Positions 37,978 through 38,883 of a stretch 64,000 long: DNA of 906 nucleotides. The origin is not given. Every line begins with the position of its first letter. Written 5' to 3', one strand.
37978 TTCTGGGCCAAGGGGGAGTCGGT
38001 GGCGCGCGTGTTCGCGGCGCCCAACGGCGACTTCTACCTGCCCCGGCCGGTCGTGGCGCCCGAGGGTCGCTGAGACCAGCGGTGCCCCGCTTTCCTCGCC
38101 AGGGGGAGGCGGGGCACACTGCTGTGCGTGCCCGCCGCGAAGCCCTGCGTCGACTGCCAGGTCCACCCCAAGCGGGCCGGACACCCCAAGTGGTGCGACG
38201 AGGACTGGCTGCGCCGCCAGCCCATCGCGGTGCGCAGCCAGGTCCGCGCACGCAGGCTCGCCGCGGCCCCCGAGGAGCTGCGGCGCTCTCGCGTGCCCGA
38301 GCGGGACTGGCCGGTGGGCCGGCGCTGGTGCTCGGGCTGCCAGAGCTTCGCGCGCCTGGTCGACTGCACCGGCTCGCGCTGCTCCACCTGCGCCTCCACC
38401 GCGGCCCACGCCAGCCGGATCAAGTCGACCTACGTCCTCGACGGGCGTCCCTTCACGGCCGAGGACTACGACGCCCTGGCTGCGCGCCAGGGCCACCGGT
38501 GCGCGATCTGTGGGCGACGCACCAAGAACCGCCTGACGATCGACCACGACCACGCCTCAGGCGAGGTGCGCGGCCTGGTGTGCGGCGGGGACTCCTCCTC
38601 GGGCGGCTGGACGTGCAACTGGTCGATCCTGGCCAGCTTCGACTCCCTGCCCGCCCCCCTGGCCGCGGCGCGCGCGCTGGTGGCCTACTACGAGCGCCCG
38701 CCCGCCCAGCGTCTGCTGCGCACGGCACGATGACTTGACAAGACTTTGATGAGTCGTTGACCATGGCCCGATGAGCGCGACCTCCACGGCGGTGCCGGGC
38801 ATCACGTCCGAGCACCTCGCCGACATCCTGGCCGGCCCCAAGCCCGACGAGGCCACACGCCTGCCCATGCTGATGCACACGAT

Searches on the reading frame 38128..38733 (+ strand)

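Call 21: search_protein_families(library=pfam, proteins=[window:38128-38733:+], max_evalue=0.001)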
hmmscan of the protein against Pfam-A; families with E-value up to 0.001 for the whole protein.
window:38128-38733:+ (201 aa): 1 family
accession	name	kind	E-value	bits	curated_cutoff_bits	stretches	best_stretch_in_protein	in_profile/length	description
PF02945.21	Endonuclease_7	-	5.5e-12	45.9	23.6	1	101-153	7-57/82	Recombination endonuclease VII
